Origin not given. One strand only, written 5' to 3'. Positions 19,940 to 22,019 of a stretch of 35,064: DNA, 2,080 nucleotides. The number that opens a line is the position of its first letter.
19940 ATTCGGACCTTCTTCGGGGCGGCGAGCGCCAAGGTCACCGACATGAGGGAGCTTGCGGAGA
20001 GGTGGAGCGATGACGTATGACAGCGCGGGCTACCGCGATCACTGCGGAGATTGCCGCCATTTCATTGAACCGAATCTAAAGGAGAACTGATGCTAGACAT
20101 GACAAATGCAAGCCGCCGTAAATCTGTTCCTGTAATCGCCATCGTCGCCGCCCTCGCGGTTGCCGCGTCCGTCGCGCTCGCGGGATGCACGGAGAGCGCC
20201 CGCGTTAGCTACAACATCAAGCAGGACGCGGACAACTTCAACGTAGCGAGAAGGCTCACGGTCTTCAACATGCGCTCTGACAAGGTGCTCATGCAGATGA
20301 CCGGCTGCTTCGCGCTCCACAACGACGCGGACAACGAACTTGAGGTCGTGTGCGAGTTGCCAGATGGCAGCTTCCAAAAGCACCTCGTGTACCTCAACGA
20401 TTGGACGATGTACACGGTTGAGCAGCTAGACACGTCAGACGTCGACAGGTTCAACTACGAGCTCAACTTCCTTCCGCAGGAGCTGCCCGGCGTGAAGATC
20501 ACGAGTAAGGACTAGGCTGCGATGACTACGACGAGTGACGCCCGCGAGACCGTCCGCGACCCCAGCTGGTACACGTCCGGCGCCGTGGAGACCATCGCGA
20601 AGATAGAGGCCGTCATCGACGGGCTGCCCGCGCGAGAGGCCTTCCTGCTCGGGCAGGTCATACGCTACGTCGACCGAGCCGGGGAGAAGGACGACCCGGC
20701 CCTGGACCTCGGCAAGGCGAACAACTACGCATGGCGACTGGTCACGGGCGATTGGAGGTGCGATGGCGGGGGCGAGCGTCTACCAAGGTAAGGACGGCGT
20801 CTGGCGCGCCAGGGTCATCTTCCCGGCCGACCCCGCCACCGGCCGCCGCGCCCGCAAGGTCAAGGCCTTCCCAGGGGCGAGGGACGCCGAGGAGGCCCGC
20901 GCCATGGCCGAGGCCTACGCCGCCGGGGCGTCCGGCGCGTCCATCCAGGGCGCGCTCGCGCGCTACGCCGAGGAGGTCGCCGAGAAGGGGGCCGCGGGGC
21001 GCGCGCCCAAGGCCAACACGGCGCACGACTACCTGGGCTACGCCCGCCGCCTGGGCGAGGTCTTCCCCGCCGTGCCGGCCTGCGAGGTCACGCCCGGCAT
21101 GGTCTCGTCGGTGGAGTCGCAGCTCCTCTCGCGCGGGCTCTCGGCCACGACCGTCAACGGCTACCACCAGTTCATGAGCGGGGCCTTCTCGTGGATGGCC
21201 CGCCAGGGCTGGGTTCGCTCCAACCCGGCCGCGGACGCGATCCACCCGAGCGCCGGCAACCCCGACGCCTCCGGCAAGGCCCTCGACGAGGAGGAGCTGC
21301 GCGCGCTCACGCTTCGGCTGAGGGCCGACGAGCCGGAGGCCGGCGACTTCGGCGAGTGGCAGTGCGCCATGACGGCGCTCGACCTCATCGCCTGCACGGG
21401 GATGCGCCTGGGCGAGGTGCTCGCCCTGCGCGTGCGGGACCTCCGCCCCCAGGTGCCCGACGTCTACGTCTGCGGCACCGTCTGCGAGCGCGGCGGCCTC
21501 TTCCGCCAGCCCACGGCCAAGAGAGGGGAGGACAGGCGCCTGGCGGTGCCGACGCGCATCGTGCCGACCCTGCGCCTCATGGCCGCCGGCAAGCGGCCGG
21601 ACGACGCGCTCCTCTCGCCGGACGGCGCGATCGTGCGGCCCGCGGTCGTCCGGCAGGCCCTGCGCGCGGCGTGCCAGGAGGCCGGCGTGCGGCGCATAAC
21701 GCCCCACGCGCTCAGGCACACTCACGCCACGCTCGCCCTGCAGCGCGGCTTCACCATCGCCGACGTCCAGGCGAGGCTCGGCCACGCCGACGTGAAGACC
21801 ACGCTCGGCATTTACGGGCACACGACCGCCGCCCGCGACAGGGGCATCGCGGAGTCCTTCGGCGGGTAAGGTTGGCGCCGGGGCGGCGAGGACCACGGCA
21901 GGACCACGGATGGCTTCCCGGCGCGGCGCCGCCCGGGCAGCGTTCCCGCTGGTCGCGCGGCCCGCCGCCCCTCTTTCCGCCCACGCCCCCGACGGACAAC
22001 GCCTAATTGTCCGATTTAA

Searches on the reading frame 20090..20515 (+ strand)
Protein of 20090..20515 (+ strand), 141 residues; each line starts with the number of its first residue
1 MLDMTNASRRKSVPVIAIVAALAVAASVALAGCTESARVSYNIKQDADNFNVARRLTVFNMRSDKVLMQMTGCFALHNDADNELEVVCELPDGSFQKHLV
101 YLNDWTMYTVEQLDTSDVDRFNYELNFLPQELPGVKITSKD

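Call 75: search_protein_families(library=phrogs, proteins=[window:20090-20515:+], max_evalue=0.001)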
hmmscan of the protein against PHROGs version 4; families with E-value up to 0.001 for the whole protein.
window:20090-20515:+ (141 aa): 1 family
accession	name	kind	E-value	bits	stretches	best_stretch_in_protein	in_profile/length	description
phrog_478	-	integration and excision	1.5e-33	116.6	1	17-136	5-127/129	site-specific recombination directionality factor RDF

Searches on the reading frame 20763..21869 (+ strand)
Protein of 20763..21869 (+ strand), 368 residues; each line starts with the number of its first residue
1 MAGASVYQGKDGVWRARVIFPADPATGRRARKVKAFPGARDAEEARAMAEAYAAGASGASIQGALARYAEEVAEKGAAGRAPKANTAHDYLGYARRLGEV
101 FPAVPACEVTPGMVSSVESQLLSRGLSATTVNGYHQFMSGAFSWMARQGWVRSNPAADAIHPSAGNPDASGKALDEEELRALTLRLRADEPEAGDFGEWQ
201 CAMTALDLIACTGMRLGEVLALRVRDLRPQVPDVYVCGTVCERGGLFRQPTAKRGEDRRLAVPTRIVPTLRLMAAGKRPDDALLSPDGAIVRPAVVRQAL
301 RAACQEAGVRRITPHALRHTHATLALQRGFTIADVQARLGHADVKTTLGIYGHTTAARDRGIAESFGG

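Call 3: search_protein_families(library=pfam, proteins=[window:20763-21869:+], max_evalue=0.01)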
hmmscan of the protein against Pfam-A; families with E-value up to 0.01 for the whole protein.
window:20763-21869:+ (368 aa): 2 families
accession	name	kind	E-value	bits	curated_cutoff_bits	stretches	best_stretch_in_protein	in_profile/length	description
PF00589.27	Phage_integrase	-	1.2e-17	64.7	27.1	1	205-356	27-170/172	Phage integrase family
PF13102.12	Phage_int_SAM_5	-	0.00096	19.9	22.3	1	70-156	7-93/98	Phage integrase SAM-like domain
